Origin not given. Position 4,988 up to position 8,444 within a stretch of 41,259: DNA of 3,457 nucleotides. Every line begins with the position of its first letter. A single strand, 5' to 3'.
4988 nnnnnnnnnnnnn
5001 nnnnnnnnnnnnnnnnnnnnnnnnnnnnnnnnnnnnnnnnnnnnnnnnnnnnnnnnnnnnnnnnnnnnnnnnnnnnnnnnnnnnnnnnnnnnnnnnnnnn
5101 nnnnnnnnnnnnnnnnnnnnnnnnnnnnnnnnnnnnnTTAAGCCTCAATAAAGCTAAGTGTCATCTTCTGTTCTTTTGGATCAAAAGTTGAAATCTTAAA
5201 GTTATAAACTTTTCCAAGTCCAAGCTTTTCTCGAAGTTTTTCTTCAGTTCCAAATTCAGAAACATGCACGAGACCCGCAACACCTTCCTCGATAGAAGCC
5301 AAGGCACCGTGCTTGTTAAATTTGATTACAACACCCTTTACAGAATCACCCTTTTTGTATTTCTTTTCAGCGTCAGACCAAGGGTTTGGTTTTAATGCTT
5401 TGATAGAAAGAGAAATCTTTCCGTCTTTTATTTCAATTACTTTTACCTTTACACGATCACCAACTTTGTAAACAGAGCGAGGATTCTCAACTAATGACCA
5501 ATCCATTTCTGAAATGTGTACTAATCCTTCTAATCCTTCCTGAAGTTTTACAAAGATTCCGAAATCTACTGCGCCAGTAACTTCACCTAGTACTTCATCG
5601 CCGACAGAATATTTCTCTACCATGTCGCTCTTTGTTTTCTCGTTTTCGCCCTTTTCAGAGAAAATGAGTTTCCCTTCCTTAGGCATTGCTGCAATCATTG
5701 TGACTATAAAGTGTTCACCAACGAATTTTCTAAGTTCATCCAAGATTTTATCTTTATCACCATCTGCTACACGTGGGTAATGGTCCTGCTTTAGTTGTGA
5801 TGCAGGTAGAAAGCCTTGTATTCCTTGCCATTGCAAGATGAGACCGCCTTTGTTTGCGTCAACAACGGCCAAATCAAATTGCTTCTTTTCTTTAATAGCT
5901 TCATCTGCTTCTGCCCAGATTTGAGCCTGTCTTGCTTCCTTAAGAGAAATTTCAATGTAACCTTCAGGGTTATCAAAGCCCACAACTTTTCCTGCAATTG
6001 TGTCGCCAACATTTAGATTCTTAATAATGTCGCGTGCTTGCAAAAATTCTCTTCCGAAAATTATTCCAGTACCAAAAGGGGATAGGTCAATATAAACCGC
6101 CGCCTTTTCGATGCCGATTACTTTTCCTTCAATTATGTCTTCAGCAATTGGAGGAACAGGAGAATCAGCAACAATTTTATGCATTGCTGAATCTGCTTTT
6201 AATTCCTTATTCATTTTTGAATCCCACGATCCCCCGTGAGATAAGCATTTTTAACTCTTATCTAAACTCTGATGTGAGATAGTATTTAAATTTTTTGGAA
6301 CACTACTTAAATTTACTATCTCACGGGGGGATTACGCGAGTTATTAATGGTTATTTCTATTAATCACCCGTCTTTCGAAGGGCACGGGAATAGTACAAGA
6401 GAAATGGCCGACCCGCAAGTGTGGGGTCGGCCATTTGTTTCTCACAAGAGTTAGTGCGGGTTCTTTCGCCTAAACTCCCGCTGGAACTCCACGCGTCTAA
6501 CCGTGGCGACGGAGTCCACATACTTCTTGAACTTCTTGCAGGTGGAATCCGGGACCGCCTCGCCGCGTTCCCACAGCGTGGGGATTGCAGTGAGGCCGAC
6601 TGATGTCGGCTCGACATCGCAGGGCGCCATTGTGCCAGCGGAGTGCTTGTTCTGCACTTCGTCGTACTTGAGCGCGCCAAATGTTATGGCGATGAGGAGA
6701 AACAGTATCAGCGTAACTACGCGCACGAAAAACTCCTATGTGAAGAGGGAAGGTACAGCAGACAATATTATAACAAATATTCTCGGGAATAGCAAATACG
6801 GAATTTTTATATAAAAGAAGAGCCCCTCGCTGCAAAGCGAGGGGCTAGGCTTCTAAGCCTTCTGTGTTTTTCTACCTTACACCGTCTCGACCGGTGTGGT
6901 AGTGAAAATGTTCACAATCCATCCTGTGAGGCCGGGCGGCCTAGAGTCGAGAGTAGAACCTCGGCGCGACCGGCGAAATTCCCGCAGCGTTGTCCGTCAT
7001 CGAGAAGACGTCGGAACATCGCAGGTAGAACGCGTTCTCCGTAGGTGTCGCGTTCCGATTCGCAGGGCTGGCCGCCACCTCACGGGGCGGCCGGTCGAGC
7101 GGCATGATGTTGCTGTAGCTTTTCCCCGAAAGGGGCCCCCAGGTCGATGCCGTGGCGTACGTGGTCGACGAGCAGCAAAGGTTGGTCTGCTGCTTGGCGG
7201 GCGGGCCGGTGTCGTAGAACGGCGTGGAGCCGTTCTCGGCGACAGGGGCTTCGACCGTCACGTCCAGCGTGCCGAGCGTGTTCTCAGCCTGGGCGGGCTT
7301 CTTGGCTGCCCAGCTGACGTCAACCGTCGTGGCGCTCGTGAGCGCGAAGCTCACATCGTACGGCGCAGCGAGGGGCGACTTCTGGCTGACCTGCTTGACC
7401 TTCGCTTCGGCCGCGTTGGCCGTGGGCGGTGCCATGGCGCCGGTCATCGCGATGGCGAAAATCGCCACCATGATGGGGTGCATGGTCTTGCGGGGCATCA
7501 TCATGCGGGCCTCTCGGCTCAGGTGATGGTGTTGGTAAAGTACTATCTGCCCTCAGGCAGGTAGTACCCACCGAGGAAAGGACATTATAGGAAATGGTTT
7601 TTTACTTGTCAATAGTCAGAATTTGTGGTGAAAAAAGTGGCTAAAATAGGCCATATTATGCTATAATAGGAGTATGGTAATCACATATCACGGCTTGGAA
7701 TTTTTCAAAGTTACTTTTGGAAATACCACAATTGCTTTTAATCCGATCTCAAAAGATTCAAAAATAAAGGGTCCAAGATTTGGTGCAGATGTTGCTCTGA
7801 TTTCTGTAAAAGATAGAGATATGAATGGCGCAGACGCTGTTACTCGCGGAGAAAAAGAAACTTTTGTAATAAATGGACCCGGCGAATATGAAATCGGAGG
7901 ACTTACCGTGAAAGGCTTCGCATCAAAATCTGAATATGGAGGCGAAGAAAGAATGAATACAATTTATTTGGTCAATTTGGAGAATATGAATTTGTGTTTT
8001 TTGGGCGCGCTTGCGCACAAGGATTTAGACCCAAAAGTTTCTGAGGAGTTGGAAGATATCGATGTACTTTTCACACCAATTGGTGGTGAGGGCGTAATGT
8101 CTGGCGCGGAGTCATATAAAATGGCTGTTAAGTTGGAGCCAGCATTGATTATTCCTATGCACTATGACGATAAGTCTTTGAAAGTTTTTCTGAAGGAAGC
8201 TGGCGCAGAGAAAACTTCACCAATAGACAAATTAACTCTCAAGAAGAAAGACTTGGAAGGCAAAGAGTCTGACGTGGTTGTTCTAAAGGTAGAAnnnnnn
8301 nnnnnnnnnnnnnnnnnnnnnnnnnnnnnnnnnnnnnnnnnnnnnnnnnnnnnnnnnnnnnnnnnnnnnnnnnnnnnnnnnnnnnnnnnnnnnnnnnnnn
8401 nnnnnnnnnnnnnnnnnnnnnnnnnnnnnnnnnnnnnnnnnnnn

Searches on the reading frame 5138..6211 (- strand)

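Call 90: search_protein_families(library=pfam, proteins=[window:5138-6211:-], max_evalue=0.0001)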
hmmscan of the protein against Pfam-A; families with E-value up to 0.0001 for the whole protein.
window:5138-6211:- (357 aa): 4 families
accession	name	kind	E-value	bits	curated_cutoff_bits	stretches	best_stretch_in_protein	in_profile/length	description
PF00575.29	S1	-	6.7e-41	139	22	3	202-271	3-74/74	S1 RNA binding domain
PF23459.1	S1_RRP5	-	5e-09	37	27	0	285-354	1-72/72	RRP5 S1 domain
PF21710.3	Spt6_S1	-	1.4e-05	25.7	27.5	0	216-269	29-83/91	Spt6, S1/OB domain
PF21543.3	CvfB_2nd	-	3.1e-05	24.3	27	0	242-271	49-75/76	Virulence regulatory factor CvfB, second domain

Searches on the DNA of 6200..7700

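Call 111: search_rna_families(source=window, start=6200, end=7700, threshold=evalue, max_evalue=0.1)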
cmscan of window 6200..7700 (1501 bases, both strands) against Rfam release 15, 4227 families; matches with E-value up to 0.1: 0.
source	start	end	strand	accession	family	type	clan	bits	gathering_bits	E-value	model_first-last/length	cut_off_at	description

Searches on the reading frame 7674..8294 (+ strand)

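Call 90: search_protein_families(library=pfam, proteins=[window:7674-8294:+], max_evalue=0.0001)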
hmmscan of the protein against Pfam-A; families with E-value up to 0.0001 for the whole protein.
window:7674-8294:+ (207 aa): 1 family
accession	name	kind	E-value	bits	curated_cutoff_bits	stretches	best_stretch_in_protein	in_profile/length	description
PF13483.12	Lactamase_B_3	-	5.6e-27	95.1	24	1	3-163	2-160/160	Beta-lactamase superfamily domain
